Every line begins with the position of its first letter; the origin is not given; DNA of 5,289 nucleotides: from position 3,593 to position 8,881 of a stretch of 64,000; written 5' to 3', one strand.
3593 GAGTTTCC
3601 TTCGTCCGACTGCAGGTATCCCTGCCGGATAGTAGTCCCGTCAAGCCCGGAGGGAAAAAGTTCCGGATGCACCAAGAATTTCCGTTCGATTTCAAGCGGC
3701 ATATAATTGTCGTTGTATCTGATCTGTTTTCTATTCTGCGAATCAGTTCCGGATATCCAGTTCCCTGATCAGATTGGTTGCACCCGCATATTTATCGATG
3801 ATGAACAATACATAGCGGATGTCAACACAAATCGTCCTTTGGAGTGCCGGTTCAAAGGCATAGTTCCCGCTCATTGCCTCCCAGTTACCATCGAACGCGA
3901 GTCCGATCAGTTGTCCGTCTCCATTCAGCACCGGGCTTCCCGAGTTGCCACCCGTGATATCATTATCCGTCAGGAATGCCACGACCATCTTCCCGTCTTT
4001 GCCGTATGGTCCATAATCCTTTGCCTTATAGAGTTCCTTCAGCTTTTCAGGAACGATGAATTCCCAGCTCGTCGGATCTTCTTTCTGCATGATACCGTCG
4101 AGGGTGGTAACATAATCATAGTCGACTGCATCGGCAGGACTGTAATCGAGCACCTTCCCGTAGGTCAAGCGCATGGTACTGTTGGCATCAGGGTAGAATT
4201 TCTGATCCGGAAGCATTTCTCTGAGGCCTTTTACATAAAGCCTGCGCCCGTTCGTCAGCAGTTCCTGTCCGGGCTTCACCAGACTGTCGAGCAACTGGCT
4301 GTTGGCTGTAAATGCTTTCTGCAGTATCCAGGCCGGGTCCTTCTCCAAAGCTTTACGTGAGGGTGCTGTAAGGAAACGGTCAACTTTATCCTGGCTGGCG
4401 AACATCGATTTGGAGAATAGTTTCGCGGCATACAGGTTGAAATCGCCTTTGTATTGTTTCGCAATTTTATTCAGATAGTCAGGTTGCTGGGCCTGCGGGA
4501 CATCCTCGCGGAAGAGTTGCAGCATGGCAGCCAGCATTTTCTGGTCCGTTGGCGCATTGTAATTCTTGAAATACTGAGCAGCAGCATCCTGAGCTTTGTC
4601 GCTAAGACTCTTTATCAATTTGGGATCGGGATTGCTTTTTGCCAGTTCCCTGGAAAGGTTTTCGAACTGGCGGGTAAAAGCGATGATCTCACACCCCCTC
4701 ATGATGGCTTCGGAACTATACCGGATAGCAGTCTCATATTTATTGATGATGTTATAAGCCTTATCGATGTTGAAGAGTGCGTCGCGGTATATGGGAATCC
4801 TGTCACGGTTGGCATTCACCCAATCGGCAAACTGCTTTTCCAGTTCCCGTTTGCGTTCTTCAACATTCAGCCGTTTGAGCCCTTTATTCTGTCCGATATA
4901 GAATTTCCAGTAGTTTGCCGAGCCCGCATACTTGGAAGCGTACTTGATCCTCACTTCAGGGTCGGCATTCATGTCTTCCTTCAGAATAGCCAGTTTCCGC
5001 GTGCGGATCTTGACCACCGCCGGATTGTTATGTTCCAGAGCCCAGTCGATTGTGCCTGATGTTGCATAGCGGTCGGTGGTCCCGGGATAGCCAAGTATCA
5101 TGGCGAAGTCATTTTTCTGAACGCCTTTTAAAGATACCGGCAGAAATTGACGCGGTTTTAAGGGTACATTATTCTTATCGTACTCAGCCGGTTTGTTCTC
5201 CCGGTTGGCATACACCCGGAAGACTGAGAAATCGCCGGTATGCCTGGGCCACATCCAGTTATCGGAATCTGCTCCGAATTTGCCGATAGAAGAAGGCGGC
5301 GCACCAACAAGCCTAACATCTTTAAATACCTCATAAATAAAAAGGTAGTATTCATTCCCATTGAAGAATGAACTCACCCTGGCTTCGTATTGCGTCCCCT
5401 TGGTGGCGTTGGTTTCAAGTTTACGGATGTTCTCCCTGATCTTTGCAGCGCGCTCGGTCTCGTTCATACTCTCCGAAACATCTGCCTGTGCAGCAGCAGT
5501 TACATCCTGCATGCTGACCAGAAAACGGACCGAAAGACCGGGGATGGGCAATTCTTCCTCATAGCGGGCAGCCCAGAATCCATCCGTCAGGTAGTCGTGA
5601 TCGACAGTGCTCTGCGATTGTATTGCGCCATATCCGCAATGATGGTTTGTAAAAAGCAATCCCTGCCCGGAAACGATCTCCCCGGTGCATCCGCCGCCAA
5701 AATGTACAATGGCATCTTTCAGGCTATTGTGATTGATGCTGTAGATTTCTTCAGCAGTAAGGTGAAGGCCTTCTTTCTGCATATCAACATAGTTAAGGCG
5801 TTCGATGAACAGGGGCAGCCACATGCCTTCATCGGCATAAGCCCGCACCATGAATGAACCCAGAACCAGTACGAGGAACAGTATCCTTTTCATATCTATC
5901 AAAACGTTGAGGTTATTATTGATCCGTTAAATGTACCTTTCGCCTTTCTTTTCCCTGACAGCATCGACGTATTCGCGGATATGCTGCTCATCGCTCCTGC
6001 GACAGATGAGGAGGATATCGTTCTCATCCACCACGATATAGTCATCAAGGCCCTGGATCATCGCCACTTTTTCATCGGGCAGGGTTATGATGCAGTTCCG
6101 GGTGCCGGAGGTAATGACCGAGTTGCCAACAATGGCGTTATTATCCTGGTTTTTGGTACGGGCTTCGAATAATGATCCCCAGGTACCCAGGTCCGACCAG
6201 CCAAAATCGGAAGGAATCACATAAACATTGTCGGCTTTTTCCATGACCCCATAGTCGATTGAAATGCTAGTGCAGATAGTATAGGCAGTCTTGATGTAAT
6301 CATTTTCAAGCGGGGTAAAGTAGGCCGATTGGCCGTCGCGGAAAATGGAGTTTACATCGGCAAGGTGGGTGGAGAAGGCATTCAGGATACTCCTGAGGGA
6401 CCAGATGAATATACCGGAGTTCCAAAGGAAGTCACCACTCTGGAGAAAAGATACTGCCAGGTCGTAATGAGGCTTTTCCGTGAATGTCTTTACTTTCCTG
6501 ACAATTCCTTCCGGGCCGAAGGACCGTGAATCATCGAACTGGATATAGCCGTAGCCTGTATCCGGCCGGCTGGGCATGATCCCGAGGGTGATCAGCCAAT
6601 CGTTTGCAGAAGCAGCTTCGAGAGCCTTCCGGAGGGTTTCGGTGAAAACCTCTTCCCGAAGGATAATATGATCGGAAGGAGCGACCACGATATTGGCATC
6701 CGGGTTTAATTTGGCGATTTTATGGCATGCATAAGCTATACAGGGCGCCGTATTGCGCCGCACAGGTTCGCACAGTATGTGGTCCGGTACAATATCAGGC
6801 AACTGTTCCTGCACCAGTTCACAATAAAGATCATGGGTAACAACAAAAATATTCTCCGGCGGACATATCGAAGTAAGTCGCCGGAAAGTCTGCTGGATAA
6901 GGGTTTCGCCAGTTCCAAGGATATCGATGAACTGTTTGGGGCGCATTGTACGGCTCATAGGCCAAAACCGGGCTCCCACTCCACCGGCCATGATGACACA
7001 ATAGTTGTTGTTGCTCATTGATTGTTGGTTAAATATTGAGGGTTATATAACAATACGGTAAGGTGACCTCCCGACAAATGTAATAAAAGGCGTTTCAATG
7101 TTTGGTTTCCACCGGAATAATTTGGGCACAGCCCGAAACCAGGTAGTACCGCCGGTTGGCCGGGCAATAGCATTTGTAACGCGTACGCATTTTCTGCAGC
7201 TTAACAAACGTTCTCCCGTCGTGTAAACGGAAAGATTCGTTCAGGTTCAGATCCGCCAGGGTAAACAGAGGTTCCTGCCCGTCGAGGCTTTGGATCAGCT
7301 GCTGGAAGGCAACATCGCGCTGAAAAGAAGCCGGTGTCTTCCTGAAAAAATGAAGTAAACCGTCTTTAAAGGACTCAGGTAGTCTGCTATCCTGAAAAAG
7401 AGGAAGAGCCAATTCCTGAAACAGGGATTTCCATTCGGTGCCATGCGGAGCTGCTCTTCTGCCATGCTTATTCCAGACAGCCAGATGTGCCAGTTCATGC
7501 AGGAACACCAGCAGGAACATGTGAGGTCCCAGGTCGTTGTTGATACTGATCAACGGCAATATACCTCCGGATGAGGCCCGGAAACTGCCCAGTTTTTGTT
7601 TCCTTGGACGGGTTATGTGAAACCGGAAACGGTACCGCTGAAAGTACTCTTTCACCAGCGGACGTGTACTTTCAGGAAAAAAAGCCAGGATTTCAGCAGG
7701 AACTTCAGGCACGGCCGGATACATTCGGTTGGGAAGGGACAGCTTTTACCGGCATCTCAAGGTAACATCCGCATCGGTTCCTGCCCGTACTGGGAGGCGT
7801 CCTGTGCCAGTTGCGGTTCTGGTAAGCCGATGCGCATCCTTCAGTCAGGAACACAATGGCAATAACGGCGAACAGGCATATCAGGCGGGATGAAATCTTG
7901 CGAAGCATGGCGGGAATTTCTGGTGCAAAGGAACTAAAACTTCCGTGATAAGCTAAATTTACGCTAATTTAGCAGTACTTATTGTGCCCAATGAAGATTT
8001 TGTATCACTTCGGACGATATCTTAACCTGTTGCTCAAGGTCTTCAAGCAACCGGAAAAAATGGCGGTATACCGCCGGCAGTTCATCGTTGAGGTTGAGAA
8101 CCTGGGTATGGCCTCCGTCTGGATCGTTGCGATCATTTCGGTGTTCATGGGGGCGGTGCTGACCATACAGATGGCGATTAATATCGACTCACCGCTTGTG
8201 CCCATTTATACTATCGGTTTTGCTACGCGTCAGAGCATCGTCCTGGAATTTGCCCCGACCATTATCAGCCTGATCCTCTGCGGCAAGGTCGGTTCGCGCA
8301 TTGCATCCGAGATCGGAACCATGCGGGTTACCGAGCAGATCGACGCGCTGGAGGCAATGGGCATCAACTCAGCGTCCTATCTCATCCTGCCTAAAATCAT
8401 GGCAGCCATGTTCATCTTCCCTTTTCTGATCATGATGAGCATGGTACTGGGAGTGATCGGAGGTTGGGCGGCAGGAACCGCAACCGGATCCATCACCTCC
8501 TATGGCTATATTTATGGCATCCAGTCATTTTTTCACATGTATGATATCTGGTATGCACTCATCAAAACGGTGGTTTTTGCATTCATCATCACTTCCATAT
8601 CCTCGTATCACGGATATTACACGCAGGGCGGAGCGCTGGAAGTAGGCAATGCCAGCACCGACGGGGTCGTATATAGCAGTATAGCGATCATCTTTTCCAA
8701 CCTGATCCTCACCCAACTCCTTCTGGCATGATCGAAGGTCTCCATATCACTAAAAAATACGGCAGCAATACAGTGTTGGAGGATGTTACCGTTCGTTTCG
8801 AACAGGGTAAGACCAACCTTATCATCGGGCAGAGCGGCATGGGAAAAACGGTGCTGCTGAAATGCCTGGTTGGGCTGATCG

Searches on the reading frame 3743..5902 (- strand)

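Call 44: search_protein_families(library=pfam, proteins=[window:3743-5902:-], max_evalue=0.000001)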
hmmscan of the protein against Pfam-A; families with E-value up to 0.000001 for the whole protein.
window:3743-5902:- (719 aa): 2 families
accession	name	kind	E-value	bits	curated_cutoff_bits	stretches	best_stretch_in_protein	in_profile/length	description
PF10459.15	Peptidase_S46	-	1.4e-245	817.7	22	1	23-716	1-697/698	Peptidase S46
PF13365.12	Trypsin_2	-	2e-08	35.5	27.6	0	635-668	113-144/144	Trypsin-like peptidase domain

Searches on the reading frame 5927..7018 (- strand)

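Call 44: search_protein_families(library=pfam, proteins=[window:5927-7018:-], max_evalue=0.000001)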
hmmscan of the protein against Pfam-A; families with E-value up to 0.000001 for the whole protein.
window:5927-7018:- (363 aa): 3 families
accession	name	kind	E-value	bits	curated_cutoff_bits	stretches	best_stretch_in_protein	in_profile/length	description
PF00483.29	NTP_transferase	-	9e-38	130.7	21.2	1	8-291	3-243/245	Nucleotidyl transferase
PF12804.13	NTP_transf_3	-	2.1e-08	35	27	1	7-133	1-112/160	MobA-like NTP transferase domain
PF22640.1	ManC_GMP_beta-helix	-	3.9e-08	33.5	27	1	301-352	3-53/55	MannoseP isomerase/GMP-like beta-helix domain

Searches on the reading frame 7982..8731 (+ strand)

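Call 44: search_protein_families(library=pfam, proteins=[window:7982-8731:+], max_evalue=0.000001)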
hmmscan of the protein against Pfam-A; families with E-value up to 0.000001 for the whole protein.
window:7982-8731:+ (249 aa): 1 family
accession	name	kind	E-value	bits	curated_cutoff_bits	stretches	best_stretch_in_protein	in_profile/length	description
PF02405.21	MlaE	-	6.6e-67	225.6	22.5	1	35-246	2-212/212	Permease MlaE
